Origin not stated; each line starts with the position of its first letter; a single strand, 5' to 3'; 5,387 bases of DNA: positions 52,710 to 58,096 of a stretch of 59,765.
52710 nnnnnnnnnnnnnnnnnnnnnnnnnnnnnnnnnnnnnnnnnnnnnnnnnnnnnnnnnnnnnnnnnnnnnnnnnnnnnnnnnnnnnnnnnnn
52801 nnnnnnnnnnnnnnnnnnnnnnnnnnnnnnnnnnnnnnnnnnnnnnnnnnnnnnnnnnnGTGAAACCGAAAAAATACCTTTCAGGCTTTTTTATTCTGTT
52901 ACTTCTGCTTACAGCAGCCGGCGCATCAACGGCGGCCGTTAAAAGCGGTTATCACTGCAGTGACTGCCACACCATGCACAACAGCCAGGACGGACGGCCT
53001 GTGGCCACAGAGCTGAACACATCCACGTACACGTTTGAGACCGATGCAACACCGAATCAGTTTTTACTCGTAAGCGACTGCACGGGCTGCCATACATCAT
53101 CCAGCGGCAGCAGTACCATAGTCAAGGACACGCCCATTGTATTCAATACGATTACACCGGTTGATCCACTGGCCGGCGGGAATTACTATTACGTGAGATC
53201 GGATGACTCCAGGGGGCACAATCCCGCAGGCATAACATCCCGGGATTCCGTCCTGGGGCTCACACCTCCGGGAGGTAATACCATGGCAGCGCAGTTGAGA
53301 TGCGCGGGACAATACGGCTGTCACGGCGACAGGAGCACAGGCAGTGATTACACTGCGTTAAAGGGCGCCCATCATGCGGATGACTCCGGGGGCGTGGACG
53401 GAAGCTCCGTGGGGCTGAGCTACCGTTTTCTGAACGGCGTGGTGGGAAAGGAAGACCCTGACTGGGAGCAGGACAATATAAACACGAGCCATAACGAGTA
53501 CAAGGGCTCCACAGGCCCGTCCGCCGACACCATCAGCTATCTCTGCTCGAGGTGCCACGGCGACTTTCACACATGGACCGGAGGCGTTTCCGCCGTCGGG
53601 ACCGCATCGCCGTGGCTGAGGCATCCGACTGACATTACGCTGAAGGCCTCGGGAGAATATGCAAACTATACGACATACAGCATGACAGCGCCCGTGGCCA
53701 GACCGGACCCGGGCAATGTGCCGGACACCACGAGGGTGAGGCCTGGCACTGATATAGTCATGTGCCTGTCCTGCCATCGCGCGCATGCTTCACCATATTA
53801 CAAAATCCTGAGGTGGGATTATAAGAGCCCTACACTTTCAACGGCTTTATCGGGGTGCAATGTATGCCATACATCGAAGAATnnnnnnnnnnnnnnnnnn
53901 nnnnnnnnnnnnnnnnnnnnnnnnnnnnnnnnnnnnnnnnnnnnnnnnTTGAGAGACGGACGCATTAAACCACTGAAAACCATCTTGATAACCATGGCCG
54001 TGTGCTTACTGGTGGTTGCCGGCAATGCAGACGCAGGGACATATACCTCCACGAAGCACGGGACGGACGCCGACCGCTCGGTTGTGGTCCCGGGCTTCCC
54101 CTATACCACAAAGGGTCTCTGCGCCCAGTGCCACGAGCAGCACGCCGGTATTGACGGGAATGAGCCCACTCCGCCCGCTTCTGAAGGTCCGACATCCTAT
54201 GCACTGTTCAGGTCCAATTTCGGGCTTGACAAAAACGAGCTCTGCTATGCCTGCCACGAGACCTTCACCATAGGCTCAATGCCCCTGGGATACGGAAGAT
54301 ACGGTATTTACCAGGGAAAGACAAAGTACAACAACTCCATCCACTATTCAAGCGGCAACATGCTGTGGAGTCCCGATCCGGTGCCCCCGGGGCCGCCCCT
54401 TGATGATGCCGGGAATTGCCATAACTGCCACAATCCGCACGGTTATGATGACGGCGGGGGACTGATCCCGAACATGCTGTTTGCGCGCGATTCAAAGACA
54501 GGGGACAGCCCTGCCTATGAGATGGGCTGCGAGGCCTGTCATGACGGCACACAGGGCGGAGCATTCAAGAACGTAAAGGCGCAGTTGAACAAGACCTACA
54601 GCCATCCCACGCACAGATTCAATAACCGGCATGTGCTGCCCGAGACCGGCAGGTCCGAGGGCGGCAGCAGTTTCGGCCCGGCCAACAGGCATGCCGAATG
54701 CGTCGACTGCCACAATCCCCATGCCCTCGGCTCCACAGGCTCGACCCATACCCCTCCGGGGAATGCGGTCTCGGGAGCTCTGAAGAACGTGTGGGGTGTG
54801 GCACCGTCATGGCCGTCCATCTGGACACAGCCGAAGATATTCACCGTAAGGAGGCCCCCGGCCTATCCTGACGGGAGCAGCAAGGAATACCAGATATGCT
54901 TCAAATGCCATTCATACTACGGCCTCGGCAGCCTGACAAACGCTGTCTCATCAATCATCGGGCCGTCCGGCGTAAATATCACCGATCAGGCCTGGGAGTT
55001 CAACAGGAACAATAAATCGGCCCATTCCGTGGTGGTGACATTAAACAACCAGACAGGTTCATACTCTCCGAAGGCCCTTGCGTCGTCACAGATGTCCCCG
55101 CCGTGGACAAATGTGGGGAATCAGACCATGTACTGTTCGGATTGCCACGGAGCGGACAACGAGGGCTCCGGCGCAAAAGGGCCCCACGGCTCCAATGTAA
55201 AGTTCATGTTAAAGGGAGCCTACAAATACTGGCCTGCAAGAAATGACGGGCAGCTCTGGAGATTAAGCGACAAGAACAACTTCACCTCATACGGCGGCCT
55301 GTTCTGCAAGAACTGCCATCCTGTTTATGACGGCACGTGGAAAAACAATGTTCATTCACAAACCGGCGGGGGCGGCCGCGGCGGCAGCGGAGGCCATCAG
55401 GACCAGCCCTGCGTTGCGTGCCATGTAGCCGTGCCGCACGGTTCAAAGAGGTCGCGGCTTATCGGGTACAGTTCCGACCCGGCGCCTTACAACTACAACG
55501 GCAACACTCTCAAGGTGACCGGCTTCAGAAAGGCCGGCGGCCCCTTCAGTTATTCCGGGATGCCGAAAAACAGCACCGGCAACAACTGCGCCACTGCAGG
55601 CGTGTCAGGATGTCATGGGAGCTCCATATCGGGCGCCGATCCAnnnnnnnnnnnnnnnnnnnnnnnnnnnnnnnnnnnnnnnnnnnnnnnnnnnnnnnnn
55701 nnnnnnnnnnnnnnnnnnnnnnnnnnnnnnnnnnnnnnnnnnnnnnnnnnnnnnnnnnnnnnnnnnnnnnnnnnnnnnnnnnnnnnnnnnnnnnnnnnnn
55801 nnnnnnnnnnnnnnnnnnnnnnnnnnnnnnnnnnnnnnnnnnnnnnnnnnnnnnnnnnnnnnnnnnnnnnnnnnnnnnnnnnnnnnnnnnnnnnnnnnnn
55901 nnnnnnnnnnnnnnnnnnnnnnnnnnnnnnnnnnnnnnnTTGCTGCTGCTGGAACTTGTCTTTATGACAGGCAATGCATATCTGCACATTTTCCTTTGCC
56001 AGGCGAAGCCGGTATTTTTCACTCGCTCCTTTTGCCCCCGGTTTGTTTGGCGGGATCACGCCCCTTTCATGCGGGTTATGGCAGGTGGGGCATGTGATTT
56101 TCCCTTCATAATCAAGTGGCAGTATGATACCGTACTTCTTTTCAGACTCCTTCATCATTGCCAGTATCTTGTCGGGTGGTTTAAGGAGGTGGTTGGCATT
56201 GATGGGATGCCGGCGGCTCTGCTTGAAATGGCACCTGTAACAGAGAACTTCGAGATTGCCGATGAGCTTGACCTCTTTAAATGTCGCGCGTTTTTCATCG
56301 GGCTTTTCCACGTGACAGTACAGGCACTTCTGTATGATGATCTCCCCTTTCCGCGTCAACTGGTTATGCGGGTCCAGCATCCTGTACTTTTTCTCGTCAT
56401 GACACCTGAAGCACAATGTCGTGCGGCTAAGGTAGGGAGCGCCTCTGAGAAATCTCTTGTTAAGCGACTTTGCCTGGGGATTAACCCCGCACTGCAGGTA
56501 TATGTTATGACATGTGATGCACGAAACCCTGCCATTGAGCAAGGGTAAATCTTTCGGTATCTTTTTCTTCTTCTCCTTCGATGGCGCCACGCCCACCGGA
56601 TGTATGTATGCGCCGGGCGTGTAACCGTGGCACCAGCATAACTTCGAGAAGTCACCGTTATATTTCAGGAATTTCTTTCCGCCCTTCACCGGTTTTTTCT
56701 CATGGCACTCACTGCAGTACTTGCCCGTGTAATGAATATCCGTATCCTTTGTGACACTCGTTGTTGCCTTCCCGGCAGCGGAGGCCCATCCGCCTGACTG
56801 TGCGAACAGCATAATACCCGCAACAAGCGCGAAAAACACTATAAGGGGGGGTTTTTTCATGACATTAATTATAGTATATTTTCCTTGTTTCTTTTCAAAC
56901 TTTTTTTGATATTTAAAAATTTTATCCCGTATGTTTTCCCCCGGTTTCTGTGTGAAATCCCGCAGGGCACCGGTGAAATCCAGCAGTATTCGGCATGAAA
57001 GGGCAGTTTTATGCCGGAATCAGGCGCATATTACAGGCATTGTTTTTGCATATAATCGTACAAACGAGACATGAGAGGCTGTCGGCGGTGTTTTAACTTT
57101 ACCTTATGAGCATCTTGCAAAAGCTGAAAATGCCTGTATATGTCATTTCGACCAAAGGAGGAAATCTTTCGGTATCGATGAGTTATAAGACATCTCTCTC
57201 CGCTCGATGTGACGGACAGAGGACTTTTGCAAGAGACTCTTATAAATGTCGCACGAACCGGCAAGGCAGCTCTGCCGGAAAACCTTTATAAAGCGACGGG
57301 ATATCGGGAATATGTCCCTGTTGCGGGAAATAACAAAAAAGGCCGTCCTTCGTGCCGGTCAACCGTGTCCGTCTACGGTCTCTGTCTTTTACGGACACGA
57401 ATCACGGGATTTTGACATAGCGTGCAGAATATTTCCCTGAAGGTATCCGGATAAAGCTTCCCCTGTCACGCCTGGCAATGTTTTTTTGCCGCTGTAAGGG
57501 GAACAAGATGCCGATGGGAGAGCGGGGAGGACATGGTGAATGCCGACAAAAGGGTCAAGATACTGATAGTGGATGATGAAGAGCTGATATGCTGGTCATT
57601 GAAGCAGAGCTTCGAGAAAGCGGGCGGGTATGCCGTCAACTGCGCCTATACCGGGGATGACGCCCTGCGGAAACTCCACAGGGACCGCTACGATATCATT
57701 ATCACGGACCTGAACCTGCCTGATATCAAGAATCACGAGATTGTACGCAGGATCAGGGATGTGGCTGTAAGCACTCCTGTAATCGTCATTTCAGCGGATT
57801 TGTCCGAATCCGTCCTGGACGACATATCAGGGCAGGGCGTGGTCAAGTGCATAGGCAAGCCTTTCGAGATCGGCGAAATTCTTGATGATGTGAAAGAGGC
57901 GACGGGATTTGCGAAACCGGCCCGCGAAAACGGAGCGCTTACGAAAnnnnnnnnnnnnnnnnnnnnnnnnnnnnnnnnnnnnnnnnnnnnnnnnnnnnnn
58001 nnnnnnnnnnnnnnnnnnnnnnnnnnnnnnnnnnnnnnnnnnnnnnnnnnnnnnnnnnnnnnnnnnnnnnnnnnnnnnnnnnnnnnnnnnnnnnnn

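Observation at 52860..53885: OmcS-like hexahaem cytochrome that keeps the inter-subunit His signature but has a CX5CH third haem site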

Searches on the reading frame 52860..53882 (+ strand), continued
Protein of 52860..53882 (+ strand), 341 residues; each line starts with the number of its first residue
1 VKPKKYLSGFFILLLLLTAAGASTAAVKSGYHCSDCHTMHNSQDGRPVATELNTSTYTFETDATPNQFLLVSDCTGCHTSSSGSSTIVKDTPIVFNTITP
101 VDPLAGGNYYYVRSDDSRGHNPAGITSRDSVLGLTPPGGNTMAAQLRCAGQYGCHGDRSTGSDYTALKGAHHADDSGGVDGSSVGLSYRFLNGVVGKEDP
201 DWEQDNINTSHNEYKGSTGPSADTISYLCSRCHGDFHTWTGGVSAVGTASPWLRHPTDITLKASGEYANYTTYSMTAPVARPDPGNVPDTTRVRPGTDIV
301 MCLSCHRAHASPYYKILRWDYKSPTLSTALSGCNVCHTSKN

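Call 51: fold_search(model_id=the predicted structure, library=pdb)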
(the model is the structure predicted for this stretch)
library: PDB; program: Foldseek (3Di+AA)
matches with E <= 10: 2; with E <= 0.001: 1
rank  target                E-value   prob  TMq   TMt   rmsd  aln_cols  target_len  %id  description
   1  6ef8_A                1.1e-07  1.00  0.55  0.44   9.3       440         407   20  Cryo-EM of the OmcS nanowires from Geobacter sulfurreducens (released 2019-04-10)
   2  1ivo_A                7.5e+00  0.01  0.11  0.08  11.3       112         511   12  Crystal Structure of the Complex of Human Epidermal Growth Factor and Receptor Extracellular Domains. (released 2002-10-16)

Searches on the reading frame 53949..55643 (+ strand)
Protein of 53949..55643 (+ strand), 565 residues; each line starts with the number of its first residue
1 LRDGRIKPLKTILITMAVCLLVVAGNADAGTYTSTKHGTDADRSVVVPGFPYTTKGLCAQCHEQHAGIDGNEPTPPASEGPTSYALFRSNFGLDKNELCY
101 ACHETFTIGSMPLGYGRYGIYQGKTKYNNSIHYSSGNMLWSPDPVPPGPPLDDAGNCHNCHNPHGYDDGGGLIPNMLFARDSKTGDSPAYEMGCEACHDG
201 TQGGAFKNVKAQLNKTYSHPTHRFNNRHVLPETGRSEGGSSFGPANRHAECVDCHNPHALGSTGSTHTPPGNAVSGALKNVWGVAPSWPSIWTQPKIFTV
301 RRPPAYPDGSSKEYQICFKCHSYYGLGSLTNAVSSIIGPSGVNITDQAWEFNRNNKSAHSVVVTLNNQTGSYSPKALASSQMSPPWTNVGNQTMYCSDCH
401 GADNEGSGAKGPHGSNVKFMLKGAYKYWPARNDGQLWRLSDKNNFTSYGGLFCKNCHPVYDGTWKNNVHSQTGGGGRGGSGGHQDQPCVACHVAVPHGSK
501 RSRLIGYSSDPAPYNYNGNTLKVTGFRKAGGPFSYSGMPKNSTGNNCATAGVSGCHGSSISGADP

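Call 4: search_protein_families(library=pfam, proteins=[window:53949-55643:+], max_evalue=0.1)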
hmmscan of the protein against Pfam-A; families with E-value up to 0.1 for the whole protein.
window:53949-55643:+ (565 aa): 5 families
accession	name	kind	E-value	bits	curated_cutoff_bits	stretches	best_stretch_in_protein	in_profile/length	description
PF09699.15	Paired_CXXCH_1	-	2.2e-15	56.5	20.6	1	154-167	6-19/41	Doubled CXXCH motif (Paired_CXXCH_1)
PF22113.1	Mtrc-MtrF_II-IV_dom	-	4e-12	46.4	30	3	309-493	23-164/176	Outer membrane cytochrome MtrC/MtrF-like, domains II/IV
PF14522.11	Cytochrome_C7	-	1.4e-07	31.7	24.8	1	389-492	9-66/67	Cytochrome c7 and related cytochrome c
PF14537.11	Cytochrom_c3_2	-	0.00024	21.9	25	0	191-259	6-68/79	Cytochrome c3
PF22678.1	Cytochrom_c_NrfB-like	-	0.014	16.3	27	0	224-267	29-52/89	Cytochrome c-type protein NrfB-like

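Call 5: search_protein_families(library=ncbifam, proteins=[window:53949-55643:+], max_evalue=0.1)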
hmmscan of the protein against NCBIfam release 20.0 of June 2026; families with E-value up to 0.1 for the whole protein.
window:53949-55643:+ (565 aa): 2 families
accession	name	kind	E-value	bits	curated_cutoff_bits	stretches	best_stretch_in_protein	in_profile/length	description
TIGR01905.1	paired_CXXCH_1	subfamily_domain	3.2e-07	30.1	25.2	0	155-165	7-17/41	doubled CXXCH domain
NF045713.1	CxxCH_16_HmcA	equivalog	0.0051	15.5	400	1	95-258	75-236/541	sulfate respiration complex hexadecaheme cytochrome HmcA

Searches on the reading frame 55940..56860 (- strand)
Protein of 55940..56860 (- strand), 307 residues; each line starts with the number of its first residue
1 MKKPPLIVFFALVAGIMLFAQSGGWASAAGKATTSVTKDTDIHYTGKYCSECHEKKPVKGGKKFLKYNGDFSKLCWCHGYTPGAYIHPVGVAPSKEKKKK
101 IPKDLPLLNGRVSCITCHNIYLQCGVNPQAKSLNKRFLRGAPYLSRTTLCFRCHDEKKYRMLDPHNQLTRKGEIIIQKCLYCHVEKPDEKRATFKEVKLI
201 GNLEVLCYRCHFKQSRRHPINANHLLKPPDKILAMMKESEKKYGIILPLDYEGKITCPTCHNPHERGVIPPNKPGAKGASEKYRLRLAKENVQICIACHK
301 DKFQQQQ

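Call 4: search_protein_families(library=pfam, proteins=[window:55940-56860:-], max_evalue=0.1)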
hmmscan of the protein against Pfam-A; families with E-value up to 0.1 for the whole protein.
window:55940-56860:- (307 aa): 9 families
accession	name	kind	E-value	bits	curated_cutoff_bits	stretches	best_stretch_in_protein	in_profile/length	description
PF14522.11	Cytochrome_C7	-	7.8e-09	35.7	24.8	1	111-183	13-66/67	Cytochrome c7 and related cytochrome c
PF09699.15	Paired_CXXCH_1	-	6.6e-08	32.5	20.6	0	113-158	8-40/41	Doubled CXXCH motif (Paired_CXXCH_1)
PF22113.1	Mtrc-MtrF_II-IV_dom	-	1.1e-05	25.5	30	2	149-301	8-129/176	Outer membrane cytochrome MtrC/MtrF-like, domains II/IV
PF14537.11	Cytochrom_c3_2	-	9.2e-05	23.3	25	0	178-300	8-79/79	Cytochrome c3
PF02085.21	Cytochrom_CIII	-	0.0007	20.3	22.9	0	256-306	48-89/101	Class III cytochrome C family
PF21276.3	ZNF512_C2HC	-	0.02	15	27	0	252-261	11-20/38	Zinc finger protein 512, C2HC zinc finger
PF03264.19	Cytochrom_NNT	-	0.045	13.9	24.1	0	256-301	127-166/174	NapC/NirT cytochrome c family, N-terminal region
PF13435.11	Cytochrome_C554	-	0.057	14.8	20.8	0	174-211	46-83/84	Cytochrome c554 and c-prime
PF01844.29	HNH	-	0.092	13.3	21.4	0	200-215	30-45/47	HNH endonuclease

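Call 5: search_protein_families(library=ncbifam, proteins=[window:55940-56860:-], max_evalue=0.1)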
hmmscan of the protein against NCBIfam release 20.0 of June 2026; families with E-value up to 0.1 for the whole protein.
window:55940-56860:- (307 aa): 6 families
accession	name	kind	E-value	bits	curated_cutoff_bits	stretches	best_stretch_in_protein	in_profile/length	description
TIGR03508.1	decahem_SO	subfamily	7.4e-08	32.2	192.2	2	177-302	71-177/258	DmsE family decaheme c-type cytochrome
TIGR01905.1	paired_CXXCH_1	subfamily_domain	1.5e-06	28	25.2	1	145-157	27-39/41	doubled CXXCH domain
NF041028.1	decahem_GSU2203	exception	1.5e-06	27.6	325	1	111-215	125-211/317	GSU2203 family decaheme c-type cytochrome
NF033196.2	c_type_nonphoto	exception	0.00099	19.2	70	0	202-265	25-95/98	c-type cytochrome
NF008659.0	PRK11659.1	equivalog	0.0046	16.7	184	0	147-197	46-96/188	cytochrome c nitrite reductase pentaheme subunit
TIGR03146.1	cyt_nit_nrfB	equivalog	0.077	13.3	166.6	0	177-264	12-94/145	cytochrome c nitrite reductase pentaheme subunit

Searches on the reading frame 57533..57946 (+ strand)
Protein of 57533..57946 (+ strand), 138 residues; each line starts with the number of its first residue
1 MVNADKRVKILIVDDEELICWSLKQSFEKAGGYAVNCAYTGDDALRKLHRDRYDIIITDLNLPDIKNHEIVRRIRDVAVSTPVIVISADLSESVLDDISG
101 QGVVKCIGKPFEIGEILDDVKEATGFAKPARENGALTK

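Call 20: search_protein_families(library=pfam, proteins=[window:57533-57946:+], max_evalue=0.01)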
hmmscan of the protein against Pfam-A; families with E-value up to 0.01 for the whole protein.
window:57533-57946:+ (138 aa): 2 families
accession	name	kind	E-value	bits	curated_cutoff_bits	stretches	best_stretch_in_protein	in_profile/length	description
PF00072.30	Response_reg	-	2.6e-22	79.5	30.2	1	10-120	1-110/111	Response regulator receiver domain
PF23198.2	PDE8A_N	-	0.00021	21.7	29.6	1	7-86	9-89/147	PDE8A-like, N-terminal domain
